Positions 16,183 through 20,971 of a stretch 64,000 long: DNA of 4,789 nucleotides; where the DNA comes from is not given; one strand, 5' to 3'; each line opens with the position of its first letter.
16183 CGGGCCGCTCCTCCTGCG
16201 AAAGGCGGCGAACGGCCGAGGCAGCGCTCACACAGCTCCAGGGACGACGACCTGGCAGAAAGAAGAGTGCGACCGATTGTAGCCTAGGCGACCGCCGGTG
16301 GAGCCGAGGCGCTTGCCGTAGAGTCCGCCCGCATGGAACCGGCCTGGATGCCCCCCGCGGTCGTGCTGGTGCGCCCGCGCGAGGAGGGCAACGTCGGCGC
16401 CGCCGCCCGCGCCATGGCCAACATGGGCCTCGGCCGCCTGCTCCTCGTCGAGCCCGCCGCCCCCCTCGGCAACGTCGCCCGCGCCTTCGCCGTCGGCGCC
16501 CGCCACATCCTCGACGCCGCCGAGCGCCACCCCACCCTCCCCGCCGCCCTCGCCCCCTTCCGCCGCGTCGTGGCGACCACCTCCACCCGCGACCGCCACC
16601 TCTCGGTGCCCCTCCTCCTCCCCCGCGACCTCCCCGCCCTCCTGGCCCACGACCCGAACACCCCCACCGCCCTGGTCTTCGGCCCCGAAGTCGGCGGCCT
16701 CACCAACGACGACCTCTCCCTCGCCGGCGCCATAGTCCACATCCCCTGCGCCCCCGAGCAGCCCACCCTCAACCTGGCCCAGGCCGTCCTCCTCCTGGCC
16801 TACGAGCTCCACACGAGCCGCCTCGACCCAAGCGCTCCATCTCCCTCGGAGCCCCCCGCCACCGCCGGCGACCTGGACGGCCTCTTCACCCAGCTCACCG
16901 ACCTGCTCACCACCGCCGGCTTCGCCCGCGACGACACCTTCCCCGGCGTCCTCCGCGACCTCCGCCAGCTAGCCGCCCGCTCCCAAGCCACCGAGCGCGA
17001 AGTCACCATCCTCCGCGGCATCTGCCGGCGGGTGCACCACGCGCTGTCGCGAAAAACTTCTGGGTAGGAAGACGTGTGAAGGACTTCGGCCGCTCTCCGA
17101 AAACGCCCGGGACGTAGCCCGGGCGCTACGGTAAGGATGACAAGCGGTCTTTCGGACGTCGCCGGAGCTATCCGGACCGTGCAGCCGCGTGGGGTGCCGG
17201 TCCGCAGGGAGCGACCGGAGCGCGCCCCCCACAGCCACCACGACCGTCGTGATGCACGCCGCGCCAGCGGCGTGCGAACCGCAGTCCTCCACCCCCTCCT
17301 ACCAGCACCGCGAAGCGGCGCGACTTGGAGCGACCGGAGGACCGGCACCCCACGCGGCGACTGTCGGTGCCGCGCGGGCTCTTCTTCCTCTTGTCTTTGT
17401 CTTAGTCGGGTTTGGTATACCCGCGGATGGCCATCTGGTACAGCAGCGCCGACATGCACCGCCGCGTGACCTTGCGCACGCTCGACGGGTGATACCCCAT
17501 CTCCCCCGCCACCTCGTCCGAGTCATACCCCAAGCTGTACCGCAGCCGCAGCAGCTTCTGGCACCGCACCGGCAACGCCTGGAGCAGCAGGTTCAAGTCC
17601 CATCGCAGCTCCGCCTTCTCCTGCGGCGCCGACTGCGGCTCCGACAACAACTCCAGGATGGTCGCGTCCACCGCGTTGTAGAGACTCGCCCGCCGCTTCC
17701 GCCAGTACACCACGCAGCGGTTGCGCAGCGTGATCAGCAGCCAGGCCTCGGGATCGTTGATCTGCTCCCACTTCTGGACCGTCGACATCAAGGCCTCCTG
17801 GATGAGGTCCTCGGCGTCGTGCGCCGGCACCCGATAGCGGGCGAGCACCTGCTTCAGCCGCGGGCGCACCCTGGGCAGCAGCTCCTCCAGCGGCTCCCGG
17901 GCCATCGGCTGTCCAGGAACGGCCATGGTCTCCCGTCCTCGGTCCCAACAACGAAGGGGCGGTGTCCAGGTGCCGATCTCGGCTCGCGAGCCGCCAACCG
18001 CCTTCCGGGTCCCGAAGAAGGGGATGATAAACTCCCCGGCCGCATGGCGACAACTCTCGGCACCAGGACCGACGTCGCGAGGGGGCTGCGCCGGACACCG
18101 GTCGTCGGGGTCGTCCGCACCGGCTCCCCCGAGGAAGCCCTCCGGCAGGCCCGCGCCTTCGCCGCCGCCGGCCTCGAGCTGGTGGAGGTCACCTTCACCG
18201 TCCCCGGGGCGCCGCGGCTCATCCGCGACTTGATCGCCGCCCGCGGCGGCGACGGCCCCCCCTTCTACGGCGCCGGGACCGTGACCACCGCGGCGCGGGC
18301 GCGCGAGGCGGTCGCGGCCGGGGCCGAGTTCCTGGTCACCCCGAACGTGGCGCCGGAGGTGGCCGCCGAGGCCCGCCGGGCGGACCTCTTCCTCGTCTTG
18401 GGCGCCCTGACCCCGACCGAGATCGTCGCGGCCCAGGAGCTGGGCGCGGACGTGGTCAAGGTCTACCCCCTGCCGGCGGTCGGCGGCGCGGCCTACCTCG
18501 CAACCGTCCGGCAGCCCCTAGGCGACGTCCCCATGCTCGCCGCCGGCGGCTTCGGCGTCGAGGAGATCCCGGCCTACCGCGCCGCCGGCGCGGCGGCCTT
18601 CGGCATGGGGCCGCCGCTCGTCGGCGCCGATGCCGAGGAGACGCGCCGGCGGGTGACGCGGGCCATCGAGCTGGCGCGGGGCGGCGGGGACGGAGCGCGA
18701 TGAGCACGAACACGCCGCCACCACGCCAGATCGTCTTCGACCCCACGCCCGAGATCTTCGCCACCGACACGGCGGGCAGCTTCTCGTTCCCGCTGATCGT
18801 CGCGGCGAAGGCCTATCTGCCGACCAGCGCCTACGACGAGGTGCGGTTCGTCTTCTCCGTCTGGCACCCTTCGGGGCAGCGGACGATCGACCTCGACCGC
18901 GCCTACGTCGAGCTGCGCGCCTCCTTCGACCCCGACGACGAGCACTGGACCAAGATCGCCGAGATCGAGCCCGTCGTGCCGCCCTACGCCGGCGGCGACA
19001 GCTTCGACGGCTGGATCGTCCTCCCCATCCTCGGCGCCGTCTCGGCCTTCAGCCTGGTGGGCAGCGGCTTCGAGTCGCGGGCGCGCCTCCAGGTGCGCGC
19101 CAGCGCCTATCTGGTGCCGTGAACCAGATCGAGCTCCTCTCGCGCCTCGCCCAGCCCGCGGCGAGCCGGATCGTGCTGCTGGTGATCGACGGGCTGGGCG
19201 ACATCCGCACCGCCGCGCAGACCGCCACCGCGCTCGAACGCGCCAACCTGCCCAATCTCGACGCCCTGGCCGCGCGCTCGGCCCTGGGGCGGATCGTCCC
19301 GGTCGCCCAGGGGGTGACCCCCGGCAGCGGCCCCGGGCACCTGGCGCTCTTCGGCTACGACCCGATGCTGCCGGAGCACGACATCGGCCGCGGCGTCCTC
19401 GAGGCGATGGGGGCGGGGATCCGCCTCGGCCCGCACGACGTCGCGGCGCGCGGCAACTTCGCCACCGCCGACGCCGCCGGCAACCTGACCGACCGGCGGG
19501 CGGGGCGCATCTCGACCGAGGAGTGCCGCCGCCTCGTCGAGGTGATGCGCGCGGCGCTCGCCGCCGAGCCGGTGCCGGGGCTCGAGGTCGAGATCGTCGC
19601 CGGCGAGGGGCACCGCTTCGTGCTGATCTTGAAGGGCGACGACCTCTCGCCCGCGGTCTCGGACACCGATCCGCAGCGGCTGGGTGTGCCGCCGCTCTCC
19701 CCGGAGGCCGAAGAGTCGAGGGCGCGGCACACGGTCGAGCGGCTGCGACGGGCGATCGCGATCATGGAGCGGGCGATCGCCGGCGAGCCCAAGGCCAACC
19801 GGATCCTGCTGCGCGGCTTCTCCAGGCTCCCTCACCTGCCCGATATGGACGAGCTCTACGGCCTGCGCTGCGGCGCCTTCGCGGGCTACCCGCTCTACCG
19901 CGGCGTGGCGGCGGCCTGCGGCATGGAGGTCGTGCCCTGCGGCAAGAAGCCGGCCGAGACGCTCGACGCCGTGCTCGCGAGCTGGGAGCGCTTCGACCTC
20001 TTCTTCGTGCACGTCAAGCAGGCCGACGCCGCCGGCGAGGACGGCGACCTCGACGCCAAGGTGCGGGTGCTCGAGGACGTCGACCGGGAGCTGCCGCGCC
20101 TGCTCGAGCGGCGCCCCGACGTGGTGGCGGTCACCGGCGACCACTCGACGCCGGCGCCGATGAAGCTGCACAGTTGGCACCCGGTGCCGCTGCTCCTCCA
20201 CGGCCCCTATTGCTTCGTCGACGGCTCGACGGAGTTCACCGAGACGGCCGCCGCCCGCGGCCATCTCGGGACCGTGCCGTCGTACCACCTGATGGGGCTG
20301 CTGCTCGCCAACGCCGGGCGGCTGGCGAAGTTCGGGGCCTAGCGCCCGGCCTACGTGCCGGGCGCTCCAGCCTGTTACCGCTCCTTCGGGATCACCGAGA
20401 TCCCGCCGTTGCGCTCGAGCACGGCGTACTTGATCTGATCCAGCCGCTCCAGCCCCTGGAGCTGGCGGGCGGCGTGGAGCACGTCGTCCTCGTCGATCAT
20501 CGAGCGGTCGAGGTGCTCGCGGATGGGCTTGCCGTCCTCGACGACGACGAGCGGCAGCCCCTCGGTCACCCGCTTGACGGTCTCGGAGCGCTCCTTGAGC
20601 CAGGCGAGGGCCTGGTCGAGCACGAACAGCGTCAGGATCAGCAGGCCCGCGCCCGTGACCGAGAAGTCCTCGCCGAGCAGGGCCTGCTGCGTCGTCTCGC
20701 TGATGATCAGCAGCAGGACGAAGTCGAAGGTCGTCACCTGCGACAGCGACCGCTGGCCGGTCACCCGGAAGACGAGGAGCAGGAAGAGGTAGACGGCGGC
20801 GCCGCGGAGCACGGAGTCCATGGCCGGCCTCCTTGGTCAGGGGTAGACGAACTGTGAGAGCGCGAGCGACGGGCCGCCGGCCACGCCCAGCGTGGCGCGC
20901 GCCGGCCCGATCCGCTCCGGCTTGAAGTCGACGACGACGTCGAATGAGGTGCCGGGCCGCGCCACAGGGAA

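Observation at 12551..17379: A ~230-nt structured repeat in two copies with a long terminal stem and a compensatory change in an internal hairpin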

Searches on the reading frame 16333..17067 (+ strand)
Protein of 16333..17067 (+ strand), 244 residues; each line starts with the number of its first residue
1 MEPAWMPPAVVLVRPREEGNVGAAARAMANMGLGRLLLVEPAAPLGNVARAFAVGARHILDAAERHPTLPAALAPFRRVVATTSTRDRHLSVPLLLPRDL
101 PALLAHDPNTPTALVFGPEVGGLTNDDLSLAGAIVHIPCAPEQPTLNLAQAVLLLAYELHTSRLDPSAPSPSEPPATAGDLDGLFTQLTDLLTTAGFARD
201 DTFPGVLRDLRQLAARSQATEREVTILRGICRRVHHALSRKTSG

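Call 15: search_protein_families(library=pfam, proteins=[window:16333-17067:+])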
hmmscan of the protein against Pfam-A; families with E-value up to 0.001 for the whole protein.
window:16333-17067:+ (244 aa): 1 family
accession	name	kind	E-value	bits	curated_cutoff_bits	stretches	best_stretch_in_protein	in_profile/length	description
PF00588.24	SpoU_methylase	-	7.5e-23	81.6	29.7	1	9-157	3-142/142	SpoU rRNA Methylase family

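Call 59: find_encoding_contigs(protein=window:16333-17067:+, flank=10000, max_places=6)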
Protein window:16333-17067:+ (244 aa): 1 contig read that carries it; 1 place shown.
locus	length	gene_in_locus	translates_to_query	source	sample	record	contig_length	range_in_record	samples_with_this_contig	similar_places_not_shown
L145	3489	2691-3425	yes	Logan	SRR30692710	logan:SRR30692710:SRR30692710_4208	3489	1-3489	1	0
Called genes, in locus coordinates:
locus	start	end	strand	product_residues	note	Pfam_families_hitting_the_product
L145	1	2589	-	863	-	?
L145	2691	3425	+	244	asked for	PF00588:SpoU_methylase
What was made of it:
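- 16333..17067 (+): SpoU-family RNA methylase gene, the upstream flank of copy 2. Calls 15, 59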

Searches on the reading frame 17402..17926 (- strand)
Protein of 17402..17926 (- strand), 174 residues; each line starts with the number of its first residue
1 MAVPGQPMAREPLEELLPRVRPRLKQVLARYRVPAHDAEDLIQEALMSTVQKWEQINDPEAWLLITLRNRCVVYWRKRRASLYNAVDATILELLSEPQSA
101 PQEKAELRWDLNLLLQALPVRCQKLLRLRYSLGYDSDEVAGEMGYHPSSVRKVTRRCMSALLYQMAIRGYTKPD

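Call 15: search_protein_families(library=pfam, proteins=[window:17402-17926:-])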
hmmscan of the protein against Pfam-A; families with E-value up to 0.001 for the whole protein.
window:17402-17926:- (174 aa): 2 families
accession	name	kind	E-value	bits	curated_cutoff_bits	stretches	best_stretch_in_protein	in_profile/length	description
PF04542.20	Sigma70_r2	-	2e-12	47.2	24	1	19-79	4-69/71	Sigma-70 region 2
PF08281.18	Sigma70_r4_2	-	1e-05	25.5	25.7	1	111-152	4-45/54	Sigma-70, region 4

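Call 19: find_encoding_contigs(protein=window:17402-17926:-, flank=10000, max_places=10)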
Protein window:17402-17926:- (174 aa): 1 contig read that carries it; 1 place shown.
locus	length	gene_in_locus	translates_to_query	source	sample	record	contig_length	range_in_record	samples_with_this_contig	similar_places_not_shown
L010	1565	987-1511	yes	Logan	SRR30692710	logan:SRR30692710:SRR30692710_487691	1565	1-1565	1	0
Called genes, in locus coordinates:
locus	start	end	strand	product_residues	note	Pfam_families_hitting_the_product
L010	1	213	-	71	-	?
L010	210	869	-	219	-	PF01081:Aldolase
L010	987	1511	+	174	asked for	PF04542:Sigma70_r2, PF08281:Sigma70_r4_2 (weak)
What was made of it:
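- Tried and rejected: Only two short Logan contigs from SRR30692710 carry identical flanking genes (calls 19, 59).
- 17402..17926 (-): ECF sigma-70 family gene, the downstream flank of copy 2. Calls 15, 19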

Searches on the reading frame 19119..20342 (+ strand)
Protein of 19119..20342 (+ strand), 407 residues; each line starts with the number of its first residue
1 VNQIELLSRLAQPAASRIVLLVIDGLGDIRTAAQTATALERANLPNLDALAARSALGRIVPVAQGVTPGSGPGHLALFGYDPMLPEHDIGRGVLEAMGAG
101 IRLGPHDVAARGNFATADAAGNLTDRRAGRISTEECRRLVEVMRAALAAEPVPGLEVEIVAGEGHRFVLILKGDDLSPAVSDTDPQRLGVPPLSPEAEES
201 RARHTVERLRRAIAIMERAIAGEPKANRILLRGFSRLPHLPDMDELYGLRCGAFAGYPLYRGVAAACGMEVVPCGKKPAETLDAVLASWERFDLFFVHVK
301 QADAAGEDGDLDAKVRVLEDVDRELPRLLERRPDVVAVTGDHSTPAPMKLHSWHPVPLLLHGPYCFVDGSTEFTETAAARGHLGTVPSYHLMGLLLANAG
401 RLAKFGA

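Call 63: search_protein_families(library=pfam, proteins=[window:19119-20342:+])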
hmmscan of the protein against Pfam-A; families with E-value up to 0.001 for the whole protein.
window:19119-20342:+ (407 aa): 2 families
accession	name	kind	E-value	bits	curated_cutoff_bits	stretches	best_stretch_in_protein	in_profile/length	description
PF01676.23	Metalloenzyme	-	7.9e-40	137.4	24.3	1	17-396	2-250/252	Metalloenzyme superfamily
PF10143.14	PhosphMutase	-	2.1e-39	135.6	21.5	1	51-220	1-164/170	2,3-bisphosphoglycerate-independent phosphoglycerate mutase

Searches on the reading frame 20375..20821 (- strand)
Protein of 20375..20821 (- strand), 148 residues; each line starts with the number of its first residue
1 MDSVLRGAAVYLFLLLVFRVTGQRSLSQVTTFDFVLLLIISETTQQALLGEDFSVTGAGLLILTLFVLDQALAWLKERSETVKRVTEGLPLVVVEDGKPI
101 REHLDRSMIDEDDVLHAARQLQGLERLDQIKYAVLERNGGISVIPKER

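Call 63: search_protein_families(library=pfam, proteins=[window:20375-20821:-])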
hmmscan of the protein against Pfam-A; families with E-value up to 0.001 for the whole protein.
window:20375-20821:- (148 aa): 2 families
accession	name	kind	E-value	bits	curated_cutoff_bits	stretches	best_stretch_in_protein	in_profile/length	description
PF04239.17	DUF421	-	2.6e-11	43.6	23.6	1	78-147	2-70/129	YetF C-terminal domain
PF20730.2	YetF_N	-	7.5e-05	22.9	26.5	1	12-67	13-68/76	YetF N-terminal transmembrane domain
